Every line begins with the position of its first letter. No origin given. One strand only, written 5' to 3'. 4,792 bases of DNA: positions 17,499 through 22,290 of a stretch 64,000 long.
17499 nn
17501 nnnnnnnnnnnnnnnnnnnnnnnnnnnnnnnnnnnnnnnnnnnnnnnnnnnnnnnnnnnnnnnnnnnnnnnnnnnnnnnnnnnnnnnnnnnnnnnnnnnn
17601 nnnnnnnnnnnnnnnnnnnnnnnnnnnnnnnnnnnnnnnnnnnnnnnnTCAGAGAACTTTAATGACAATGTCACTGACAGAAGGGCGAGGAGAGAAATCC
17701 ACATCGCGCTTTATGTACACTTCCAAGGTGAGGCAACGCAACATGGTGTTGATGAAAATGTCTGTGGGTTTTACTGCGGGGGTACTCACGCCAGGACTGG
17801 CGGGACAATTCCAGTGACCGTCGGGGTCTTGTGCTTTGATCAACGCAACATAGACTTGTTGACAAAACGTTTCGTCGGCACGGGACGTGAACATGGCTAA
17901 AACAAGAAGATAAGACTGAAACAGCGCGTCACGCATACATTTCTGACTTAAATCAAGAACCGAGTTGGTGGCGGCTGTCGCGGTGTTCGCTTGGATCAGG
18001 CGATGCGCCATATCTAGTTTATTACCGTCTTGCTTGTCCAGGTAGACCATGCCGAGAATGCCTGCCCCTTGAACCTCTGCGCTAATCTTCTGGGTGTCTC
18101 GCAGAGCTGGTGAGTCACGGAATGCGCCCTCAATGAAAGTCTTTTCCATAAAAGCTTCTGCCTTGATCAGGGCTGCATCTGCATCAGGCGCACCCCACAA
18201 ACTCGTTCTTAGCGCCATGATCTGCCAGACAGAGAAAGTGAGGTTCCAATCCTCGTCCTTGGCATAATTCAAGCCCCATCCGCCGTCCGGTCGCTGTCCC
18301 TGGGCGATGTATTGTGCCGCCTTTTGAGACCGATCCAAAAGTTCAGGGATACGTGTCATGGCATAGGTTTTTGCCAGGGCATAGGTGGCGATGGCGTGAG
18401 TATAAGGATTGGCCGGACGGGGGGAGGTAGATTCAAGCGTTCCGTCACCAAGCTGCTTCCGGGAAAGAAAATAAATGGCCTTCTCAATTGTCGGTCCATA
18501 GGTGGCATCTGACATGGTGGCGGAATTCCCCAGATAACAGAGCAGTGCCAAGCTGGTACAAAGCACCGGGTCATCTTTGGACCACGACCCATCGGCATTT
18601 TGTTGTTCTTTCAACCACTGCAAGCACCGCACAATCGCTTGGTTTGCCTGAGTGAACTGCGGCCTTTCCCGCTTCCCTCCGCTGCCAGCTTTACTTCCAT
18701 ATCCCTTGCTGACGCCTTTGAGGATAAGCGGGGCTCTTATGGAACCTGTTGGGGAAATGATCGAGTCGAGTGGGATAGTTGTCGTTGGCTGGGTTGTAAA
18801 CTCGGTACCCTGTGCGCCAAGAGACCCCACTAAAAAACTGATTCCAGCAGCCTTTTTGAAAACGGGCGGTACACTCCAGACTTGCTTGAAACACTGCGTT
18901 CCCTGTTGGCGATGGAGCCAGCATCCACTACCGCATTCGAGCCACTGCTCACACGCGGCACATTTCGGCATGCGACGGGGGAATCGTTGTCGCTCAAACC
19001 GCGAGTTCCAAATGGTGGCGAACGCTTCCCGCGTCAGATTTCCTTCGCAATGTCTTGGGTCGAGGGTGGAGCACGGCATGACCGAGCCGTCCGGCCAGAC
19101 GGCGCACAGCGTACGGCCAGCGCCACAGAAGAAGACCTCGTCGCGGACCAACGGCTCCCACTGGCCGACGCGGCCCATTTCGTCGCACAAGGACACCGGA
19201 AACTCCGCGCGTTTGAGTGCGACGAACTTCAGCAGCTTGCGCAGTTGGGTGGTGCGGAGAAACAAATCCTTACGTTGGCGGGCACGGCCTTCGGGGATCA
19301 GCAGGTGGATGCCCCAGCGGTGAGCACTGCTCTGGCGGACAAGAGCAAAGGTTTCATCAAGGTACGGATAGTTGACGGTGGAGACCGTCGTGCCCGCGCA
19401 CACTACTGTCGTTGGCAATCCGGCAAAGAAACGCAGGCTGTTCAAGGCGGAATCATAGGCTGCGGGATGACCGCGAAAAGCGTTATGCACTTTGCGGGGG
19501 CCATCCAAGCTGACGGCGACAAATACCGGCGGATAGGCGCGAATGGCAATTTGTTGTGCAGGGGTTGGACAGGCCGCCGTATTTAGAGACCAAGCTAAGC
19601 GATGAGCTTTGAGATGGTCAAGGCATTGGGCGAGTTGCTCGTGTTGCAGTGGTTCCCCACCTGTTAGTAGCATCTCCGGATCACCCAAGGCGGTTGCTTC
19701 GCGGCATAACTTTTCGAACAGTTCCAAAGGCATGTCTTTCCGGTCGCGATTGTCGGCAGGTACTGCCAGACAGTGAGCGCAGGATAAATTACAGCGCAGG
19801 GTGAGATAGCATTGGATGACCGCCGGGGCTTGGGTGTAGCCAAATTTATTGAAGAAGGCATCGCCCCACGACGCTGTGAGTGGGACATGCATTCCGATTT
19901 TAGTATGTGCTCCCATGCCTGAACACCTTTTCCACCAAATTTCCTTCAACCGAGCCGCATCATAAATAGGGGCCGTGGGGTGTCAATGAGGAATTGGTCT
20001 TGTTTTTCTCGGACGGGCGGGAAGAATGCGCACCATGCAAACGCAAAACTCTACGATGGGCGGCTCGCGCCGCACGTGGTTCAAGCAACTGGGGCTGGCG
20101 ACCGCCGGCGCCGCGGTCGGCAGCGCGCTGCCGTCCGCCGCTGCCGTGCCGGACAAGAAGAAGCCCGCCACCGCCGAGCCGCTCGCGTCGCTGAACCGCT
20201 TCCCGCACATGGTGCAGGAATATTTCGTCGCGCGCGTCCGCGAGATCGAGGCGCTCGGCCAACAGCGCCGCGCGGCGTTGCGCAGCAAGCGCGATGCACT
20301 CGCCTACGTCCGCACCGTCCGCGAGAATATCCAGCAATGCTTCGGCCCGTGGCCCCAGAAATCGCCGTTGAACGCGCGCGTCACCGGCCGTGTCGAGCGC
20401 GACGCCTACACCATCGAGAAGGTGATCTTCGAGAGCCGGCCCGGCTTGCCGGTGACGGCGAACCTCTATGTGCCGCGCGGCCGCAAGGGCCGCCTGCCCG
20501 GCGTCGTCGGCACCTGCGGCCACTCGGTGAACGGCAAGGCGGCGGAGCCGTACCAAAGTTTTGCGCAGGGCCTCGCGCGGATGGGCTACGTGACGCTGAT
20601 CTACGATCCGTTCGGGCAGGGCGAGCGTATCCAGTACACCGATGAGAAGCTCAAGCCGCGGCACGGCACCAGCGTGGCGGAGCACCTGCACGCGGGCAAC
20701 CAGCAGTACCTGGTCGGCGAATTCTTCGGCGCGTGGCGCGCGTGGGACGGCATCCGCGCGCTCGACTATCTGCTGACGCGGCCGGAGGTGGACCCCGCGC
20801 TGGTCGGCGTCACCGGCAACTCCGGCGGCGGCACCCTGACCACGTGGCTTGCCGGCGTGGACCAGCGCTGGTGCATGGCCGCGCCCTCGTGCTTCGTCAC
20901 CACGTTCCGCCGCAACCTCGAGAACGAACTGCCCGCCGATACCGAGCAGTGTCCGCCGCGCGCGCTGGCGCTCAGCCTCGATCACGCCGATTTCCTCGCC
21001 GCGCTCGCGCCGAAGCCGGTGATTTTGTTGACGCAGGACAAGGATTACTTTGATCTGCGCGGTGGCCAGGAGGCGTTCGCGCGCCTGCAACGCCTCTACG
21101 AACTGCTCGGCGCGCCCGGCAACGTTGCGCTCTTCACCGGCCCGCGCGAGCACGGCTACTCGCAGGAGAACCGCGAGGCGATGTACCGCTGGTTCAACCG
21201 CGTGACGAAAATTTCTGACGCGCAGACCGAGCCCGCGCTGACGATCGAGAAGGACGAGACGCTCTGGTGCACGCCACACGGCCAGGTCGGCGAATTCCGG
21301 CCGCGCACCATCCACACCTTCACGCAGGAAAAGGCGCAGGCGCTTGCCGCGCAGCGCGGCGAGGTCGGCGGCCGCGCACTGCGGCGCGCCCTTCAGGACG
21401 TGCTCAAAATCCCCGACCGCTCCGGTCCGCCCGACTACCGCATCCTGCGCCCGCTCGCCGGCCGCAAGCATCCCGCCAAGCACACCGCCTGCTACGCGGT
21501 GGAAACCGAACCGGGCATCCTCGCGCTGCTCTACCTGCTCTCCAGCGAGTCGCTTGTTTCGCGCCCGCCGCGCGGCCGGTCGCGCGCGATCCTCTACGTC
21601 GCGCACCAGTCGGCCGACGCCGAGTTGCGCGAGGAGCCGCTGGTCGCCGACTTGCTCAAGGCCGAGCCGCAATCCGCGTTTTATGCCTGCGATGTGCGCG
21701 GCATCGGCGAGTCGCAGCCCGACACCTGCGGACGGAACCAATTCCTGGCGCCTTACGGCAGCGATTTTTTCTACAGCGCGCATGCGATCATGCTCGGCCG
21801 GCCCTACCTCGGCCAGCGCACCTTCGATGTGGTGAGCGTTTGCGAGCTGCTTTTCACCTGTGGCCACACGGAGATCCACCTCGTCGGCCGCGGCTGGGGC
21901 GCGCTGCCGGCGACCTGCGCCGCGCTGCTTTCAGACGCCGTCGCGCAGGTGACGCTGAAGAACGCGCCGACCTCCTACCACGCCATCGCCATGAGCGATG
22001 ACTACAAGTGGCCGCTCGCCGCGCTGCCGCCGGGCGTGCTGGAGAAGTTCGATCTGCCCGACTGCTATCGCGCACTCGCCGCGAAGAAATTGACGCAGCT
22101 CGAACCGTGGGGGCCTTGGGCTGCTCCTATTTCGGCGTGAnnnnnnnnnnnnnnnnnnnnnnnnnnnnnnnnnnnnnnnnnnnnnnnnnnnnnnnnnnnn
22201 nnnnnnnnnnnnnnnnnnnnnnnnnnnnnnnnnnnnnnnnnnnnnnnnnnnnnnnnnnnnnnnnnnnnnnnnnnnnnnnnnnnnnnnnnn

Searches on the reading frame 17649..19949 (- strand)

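Call 27: search_protein_families(library=pfam, proteins=[window:17649-19949:-], max_evalue=0.001)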
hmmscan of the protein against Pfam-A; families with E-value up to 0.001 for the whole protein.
window:17649-19949:- (766 aa): 4 families
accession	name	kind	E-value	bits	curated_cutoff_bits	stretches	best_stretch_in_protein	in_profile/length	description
PF13249.12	SQHop_cyclase_N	-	1.6e-10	41.1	26.2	1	539-602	45-104/291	Squalene-hopene cyclase N-terminal domain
PF13186.11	SPASM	-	1.8e-08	34.9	21.5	1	275-334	1-67/67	Iron-sulfur cluster-binding domain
PF04055.27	Radical_SAM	-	1.1e-07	32.6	29.5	1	49-176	3-137/166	Radical SAM superfamily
PF13243.12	SQHop_cyclase_C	-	2e-06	27.5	26.1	0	479-567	152-235/319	Squalene-hopene cyclase C-terminal domain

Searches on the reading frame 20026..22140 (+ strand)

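Call 9: search_protein_families(library=pfam, proteins=[window:20026-22140:+], max_evalue=0.01)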
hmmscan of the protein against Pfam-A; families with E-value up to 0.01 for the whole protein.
window:20026-22140:+ (704 aa): 5 families
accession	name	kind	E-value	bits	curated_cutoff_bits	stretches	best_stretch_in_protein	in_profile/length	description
PF05448.18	AXE1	-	5e-09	35.8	21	1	132-299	58-218/321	Acetyl xylan esterase (AXE1)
PF00326.27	Peptidase_S9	-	3.3e-05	23.9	22.6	1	237-300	43-107/213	Prolyl oligopeptidase family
PF00561.26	Abhydrolase_1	-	0.0013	18.8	25.8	0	540-664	20-111/245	alpha/beta hydrolase fold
PF12146.15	Hydrolase_4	-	0.0049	16.6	27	0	519-568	3-50/239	Serine aminopeptidase, S33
PF12715.13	Abhydrolase_7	-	0.0072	16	21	0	317-371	293-339/388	Abhydrolase family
